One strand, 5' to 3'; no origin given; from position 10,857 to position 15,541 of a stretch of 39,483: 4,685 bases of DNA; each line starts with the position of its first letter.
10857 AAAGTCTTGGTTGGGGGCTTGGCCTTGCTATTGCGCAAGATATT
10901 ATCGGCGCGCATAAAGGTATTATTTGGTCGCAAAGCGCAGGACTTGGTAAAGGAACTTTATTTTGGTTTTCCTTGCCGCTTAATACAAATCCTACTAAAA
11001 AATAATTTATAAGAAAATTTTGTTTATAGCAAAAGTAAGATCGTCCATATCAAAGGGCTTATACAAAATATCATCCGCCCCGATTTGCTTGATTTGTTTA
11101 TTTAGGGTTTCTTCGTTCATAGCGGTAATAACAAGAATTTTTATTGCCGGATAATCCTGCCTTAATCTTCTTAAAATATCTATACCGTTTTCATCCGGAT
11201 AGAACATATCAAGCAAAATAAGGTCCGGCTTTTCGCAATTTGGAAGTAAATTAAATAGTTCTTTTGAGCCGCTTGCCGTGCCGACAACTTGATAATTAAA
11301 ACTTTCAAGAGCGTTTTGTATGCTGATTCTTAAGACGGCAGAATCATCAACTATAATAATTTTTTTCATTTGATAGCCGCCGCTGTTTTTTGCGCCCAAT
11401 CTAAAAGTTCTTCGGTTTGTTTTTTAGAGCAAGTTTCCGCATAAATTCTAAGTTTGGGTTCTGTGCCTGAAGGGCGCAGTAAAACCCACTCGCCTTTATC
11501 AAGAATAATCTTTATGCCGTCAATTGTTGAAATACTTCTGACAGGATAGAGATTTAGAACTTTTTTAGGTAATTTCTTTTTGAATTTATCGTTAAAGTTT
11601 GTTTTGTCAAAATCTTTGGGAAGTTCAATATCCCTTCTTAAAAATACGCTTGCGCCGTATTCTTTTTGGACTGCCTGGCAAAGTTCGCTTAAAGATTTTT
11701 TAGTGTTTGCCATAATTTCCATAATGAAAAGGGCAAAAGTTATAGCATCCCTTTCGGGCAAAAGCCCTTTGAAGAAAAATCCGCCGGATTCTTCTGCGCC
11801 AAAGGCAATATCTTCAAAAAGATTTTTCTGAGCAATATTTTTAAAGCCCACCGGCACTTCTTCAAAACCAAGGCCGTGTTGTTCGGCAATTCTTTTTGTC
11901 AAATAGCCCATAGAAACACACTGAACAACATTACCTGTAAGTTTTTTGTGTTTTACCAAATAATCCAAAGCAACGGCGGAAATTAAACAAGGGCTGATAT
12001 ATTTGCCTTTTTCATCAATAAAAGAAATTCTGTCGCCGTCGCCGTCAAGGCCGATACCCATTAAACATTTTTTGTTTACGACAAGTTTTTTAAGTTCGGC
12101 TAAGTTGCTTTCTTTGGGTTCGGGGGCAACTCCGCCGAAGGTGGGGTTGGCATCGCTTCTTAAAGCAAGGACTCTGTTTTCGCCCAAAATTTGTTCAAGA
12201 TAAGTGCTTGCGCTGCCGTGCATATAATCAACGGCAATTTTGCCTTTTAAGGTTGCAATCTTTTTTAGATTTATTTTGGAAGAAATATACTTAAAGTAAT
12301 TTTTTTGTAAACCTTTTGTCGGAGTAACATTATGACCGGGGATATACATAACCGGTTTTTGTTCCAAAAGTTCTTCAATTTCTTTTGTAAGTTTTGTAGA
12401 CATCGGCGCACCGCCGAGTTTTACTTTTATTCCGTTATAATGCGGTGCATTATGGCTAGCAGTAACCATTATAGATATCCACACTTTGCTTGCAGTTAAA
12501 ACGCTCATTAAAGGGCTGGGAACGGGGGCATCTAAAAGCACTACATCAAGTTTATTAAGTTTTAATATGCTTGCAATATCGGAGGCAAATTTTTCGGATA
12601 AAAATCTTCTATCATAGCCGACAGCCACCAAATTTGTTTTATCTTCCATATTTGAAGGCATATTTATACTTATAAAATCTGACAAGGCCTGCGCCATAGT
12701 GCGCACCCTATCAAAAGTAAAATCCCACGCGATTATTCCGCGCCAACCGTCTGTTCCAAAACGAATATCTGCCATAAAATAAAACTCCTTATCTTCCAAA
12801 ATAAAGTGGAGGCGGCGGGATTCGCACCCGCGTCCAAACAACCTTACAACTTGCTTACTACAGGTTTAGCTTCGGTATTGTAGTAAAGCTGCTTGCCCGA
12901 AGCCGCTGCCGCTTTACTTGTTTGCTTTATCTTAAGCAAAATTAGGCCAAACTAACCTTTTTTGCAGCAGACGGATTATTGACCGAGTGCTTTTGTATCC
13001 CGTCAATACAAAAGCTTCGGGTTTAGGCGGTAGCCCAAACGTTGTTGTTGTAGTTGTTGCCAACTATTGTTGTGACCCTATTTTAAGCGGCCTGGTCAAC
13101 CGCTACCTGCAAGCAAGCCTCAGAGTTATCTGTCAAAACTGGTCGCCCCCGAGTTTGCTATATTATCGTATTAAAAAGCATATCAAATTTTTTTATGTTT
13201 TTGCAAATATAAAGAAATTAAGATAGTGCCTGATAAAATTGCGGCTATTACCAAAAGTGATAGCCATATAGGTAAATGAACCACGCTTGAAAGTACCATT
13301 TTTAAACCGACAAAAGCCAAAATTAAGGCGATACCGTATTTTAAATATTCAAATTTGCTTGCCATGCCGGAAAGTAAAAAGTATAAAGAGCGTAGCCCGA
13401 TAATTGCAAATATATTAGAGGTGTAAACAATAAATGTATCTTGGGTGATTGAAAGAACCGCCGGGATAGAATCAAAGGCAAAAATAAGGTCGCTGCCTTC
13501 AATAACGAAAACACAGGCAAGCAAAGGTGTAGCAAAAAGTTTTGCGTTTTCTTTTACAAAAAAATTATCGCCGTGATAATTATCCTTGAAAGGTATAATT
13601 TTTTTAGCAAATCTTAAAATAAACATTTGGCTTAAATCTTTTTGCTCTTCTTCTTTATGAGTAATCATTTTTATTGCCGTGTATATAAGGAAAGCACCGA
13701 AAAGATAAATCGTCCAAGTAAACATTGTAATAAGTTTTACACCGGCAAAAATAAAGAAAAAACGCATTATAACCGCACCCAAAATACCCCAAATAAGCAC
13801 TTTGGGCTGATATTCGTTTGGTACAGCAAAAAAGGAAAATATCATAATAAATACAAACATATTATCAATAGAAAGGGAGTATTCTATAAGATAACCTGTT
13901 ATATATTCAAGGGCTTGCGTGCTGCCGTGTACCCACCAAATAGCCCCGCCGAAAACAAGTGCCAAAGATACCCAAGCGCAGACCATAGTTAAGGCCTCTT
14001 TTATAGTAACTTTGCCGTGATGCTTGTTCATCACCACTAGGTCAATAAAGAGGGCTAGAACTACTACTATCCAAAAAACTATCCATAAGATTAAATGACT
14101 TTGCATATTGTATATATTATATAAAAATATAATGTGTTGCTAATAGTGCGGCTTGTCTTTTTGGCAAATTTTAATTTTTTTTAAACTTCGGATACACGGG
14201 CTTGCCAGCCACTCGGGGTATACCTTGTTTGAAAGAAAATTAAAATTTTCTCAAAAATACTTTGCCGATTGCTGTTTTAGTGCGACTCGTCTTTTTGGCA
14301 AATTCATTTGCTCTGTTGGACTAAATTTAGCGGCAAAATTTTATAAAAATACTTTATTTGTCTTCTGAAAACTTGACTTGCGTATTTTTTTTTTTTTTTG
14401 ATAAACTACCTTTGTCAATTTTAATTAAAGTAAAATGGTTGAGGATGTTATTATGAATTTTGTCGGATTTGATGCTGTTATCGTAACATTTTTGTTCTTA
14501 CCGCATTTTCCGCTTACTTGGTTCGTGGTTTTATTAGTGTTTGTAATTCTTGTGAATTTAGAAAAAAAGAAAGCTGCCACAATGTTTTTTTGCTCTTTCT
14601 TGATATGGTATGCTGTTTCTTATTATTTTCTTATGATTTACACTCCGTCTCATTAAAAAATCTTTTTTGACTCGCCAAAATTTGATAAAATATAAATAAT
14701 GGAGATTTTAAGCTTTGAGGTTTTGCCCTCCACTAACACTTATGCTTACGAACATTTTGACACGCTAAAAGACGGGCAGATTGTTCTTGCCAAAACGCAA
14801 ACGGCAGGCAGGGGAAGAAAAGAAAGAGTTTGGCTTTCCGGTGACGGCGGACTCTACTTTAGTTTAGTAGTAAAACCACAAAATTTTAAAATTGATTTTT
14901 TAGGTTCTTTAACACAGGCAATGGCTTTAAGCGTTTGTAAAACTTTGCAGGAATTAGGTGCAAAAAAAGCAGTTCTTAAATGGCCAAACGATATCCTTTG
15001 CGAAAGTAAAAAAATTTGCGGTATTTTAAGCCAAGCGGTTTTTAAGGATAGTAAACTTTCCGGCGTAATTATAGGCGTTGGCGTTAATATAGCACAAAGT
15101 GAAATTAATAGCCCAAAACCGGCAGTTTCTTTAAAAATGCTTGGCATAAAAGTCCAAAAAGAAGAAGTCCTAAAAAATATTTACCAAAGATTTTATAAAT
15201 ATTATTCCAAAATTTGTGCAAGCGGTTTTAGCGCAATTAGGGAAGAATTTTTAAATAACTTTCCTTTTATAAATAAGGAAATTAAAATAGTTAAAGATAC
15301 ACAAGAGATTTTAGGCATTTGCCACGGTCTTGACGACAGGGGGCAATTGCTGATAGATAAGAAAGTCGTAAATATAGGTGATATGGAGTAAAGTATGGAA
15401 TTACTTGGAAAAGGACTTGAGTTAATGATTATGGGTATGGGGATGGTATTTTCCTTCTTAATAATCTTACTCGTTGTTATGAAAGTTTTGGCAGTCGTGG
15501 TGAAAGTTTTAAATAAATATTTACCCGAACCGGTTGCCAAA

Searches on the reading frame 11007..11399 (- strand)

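Call 34: search_protein_families(library=pfam, proteins=[window:11007-11399:-], max_evalue=0.01)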
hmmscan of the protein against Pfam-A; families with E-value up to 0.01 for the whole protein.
window:11007-11399:- (130 aa): 1 family
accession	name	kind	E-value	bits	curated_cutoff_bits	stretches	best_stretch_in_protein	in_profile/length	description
PF00072.30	Response_reg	-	2e-25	89.6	30.2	1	14-125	1-110/111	Response regulator receiver domain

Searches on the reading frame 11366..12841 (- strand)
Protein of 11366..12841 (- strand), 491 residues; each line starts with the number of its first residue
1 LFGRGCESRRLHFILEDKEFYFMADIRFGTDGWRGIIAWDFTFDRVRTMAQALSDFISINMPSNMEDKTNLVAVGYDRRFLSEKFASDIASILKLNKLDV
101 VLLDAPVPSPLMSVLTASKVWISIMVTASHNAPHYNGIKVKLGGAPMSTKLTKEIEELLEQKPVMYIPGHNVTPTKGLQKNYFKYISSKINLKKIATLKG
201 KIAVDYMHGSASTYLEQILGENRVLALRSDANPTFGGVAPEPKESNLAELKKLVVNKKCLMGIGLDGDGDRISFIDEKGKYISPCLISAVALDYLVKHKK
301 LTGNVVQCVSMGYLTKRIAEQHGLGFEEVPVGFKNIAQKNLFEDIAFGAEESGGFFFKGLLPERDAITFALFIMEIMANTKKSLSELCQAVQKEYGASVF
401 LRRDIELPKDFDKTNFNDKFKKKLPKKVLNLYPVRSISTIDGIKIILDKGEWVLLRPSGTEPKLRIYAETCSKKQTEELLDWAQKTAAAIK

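Call 34: search_protein_families(library=pfam, proteins=[window:11366-12841:-], max_evalue=0.01)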
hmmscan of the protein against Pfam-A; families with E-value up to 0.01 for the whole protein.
window:11366-12841:- (491 aa): 4 families
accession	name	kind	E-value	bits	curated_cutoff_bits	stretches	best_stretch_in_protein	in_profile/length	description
PF02878.22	PGM_PMM_I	-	7.6e-28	97.3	22.5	1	27-161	3-133/138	Phosphoglucomutase/phosphomannomutase, alpha/beta/alpha domain I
PF02880.22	PGM_PMM_III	-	5.8e-22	78.4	20.7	1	288-395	6-115/115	Phosphoglucomutase/phosphomannomutase, alpha/beta/alpha domain III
PF02879.22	PGM_PMM_II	-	8.2e-20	71.7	29.3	1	181-279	2-103/103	Phosphoglucomutase/phosphomannomutase, alpha/beta/alpha domain II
PF00408.26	PGM_PMM_IV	-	1.6e-11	44.5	23.1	1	425-480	12-62/68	Phosphoglucomutase/phosphomannomutase, C-terminal domain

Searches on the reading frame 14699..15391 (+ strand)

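Call 34: search_protein_families(library=pfam, proteins=[window:14699-15391:+], max_evalue=0.01)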
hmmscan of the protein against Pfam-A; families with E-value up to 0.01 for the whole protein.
window:14699-15391:+ (230 aa): 3 families
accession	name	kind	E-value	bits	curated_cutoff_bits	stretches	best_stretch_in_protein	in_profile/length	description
PF03099.24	BPL_LplA_LipB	-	3.1e-24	85.8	21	1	6-130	2-133/133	Biotin/lipoate A/B protein ligase family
PF21948.1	LplA-B_cat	-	1.9e-05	25.2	27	1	47-132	70-151/200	Lipoyl protein ligase A/B catalytic domain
PF02237.23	BPL_C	-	0.0006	20.1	21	1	190-221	1-32/48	Biotin protein ligase C terminal domain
